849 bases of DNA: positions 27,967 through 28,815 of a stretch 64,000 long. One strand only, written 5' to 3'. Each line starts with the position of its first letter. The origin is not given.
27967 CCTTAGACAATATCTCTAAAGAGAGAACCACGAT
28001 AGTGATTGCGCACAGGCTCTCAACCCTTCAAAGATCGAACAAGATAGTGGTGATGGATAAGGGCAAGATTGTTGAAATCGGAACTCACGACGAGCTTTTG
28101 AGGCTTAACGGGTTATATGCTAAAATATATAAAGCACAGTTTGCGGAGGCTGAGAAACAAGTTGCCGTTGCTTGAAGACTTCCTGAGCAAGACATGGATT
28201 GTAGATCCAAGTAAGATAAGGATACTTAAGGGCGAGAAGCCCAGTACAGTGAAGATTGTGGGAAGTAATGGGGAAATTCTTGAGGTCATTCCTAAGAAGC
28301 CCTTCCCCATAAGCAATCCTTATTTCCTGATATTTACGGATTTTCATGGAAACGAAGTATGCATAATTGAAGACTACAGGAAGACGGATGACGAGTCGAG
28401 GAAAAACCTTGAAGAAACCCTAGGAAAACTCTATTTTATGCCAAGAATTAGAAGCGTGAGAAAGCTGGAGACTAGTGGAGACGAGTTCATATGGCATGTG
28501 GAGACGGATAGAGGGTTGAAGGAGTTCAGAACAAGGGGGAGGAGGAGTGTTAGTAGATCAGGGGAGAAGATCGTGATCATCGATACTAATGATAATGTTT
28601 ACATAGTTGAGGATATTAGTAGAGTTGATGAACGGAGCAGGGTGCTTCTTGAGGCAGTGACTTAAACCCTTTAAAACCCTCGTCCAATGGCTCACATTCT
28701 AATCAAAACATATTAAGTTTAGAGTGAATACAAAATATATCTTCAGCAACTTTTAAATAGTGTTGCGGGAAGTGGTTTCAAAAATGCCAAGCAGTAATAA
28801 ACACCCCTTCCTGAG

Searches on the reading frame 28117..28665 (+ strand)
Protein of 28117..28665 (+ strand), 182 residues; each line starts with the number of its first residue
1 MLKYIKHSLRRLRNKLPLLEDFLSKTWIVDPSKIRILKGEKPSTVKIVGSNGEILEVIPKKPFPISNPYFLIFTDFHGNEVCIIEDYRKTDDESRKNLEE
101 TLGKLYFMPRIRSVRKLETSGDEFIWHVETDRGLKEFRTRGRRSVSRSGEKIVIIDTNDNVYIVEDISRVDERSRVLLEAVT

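Call 59: search_protein_families(library=pfam, proteins=[window:28117-28665:+], max_evalue=0.000001)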
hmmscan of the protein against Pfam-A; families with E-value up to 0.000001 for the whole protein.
window:28117-28665:+ (182 aa): 1 family
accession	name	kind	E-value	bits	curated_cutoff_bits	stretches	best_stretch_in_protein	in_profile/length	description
PF08909.16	DUF1854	-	2e-31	109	26.8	1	56-180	3-129/130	Domain of unknown function (DUF1854)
